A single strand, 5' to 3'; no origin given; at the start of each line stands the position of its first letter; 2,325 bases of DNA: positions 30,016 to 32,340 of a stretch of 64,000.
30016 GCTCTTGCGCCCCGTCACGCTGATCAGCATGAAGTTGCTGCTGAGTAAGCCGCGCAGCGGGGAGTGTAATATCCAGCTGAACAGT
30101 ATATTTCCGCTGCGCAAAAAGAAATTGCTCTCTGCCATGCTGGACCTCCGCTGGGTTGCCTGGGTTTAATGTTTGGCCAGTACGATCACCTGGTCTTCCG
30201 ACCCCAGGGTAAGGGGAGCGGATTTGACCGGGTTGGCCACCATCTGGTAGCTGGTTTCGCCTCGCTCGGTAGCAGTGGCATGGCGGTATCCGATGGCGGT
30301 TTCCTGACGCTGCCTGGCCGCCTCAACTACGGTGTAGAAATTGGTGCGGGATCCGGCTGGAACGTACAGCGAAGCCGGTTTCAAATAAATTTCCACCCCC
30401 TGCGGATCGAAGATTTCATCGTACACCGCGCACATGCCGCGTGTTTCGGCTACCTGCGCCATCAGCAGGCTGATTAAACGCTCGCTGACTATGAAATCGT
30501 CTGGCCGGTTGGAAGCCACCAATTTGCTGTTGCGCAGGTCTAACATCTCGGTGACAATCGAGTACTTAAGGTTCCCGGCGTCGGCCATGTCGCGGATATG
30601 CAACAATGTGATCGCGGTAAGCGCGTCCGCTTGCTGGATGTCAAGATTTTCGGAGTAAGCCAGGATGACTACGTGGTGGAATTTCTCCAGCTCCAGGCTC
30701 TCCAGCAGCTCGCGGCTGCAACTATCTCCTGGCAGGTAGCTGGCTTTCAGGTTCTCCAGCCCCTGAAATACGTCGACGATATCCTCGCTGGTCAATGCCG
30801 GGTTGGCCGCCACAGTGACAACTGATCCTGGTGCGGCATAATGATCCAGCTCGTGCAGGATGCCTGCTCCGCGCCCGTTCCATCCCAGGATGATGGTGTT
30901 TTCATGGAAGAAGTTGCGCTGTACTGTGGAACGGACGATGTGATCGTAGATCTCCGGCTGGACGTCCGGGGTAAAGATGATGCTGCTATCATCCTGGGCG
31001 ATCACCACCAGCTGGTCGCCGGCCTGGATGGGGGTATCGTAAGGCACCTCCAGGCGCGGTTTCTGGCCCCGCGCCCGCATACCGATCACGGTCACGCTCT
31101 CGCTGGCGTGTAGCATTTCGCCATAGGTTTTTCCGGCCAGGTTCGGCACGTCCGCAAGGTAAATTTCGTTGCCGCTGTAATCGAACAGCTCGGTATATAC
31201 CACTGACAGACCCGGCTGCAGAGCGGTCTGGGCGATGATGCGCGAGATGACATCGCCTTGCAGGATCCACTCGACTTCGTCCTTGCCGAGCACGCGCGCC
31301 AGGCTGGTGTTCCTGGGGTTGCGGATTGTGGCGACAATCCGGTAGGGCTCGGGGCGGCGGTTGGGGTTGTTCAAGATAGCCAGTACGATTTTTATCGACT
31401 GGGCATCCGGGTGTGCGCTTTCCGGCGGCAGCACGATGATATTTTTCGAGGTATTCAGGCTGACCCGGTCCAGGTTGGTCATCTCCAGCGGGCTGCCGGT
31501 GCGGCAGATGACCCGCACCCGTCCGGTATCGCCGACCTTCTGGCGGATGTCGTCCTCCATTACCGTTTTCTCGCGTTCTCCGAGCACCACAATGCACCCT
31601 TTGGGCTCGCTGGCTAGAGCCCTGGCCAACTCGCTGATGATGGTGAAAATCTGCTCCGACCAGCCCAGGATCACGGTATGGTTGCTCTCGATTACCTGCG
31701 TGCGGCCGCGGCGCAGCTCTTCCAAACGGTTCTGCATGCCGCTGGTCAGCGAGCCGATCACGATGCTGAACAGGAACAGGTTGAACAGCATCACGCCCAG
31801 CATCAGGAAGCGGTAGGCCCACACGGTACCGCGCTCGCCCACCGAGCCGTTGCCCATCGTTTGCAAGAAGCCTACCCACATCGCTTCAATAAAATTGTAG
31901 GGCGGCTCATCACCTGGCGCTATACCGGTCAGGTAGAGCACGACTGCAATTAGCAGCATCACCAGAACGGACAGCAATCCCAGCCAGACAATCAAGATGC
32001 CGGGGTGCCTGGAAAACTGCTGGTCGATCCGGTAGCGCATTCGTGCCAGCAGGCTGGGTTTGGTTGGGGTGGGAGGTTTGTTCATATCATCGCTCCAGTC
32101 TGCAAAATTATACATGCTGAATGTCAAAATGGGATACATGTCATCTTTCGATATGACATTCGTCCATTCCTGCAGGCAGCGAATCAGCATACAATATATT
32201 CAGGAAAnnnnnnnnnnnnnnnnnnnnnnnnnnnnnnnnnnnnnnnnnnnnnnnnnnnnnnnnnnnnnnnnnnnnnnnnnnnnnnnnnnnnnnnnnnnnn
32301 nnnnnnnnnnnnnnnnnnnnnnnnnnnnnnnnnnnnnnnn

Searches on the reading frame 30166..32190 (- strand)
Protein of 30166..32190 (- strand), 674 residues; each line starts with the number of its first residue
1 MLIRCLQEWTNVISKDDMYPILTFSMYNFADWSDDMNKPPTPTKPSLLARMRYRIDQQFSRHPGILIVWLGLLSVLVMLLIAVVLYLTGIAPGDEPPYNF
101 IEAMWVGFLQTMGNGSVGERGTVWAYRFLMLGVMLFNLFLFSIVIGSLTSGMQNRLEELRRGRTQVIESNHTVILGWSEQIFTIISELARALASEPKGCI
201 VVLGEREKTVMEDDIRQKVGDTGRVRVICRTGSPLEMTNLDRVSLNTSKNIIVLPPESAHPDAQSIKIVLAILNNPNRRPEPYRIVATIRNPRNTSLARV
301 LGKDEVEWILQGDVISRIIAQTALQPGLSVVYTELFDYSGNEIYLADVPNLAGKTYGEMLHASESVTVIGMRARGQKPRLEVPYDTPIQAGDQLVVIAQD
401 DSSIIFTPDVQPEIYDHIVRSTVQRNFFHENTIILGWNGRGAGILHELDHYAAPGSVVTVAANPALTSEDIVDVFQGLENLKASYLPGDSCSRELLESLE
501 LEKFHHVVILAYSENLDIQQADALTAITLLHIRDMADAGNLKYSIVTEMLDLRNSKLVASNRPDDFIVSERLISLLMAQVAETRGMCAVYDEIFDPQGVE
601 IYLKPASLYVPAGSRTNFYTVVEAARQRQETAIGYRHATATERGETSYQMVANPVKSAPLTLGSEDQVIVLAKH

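Call 7: search_protein_families(library=pfam, proteins=[window:30166-32190:-], max_evalue=0.001)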
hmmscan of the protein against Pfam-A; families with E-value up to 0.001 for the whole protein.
window:30166-32190:- (674 aa): 4 families
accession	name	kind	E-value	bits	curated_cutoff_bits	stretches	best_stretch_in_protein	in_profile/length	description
PF06241.17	Castor_Poll_mid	-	9.6e-28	96.7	26.7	1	313-405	2-95/104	Castor and Pollux, part of voltage-gated ion channel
PF22614.2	Slo-like_RCK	-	7.4e-10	39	24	1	169-272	3-108/119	Calcium-activated potassium channel slowpoke-like RCK domain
PF02254.24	TrkA_N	-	1.3e-05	26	23.8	0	433-518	2-77/116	TrkA-N domain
PF02080.26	TrkA_C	-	5.4e-05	23.5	27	1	350-401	11-61/71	TrkA-C domain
